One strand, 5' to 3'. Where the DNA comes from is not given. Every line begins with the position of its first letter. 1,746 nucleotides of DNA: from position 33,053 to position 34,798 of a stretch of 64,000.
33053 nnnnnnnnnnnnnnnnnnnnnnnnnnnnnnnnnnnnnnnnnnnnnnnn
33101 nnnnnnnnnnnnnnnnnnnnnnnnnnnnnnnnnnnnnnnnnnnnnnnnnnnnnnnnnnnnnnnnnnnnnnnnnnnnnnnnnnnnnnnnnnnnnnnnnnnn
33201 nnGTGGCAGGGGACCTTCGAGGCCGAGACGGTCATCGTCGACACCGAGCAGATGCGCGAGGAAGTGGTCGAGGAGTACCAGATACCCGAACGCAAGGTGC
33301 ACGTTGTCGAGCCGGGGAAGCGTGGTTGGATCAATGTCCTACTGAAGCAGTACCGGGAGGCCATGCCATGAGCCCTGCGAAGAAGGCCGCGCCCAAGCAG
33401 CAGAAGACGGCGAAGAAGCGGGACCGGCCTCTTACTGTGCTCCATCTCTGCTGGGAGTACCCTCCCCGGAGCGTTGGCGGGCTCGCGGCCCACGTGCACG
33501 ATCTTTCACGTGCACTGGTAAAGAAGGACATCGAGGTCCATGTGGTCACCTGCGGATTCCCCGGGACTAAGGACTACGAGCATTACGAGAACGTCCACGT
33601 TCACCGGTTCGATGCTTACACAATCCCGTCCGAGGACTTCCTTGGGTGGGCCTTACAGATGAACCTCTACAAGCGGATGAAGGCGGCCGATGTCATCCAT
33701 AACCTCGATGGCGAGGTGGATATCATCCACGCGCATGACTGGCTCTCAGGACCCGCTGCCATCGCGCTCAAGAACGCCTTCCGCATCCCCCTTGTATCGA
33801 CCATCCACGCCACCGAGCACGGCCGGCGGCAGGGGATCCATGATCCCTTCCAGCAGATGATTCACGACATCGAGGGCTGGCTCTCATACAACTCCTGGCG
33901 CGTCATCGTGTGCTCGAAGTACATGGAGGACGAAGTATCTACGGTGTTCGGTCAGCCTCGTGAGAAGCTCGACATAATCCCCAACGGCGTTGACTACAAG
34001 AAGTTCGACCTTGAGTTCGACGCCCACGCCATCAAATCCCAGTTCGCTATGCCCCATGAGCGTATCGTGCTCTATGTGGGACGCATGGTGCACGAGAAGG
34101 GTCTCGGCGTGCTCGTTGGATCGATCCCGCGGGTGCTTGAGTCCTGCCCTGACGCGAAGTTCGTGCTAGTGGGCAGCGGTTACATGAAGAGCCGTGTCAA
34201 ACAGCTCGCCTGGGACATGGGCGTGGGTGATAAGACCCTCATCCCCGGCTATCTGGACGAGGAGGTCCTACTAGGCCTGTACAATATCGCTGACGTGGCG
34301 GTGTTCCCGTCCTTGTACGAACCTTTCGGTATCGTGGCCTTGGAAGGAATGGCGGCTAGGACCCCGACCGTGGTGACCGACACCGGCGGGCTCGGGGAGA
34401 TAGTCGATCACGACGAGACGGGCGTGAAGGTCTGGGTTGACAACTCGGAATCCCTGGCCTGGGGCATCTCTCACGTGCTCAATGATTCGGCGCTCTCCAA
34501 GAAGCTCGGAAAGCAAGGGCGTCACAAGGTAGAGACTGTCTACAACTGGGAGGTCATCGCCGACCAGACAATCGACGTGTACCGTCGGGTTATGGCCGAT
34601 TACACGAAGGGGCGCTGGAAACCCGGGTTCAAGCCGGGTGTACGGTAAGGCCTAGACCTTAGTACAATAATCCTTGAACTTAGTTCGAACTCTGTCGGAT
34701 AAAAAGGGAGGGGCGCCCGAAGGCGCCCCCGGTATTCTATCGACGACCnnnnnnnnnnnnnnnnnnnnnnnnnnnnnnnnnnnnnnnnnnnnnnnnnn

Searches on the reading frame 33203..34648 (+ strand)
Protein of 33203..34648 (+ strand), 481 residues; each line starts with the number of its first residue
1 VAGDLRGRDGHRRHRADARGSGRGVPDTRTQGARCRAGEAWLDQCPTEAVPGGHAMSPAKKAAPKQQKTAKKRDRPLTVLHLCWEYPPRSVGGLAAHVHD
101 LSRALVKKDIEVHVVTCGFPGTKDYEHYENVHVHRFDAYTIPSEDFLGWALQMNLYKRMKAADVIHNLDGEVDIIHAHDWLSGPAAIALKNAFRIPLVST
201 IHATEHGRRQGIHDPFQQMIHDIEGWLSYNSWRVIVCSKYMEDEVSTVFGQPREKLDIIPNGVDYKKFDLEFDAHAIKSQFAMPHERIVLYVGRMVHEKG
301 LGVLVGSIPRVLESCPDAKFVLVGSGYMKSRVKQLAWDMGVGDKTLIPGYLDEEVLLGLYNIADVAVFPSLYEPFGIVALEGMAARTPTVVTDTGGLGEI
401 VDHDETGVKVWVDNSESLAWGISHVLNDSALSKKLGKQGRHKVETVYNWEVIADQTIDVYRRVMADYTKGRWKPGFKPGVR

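Call 65: search_protein_families(library=pfam, proteins=[window:33203-34648:+], max_evalue=0.00001)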
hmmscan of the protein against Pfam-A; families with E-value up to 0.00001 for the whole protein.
window:33203-34648:+ (481 aa): 6 families
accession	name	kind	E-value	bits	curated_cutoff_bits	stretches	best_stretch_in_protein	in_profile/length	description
PF00534.26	Glycos_transf_1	-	2.6e-39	134.9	26.4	1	284-441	13-171/172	Glycosyl transferases group 1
PF13439.12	Glyco_transf_4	-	1.4e-35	123.2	28.5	1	91-265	1-168/170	Glycosyltransferase Family 4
PF13692.12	Glyco_trans_1_4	-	6.8e-32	111.1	27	1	287-428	2-142/142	Glycosyl transferases group 1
PF08323.17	Glyco_transf_5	-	1.1e-23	84.7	22.7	1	79-249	2-228/239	Starch synthase catalytic domain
PF13579.12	Glyco_trans_4_4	-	1.1e-22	81.5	29.7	1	92-262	1-158/158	Glycosyl transferase 4-like domain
PF20706.3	GT4-conflict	-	2.4e-16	60.1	26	1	91-453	11-382/385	Family 4 Glycosyltransferase in conflict systems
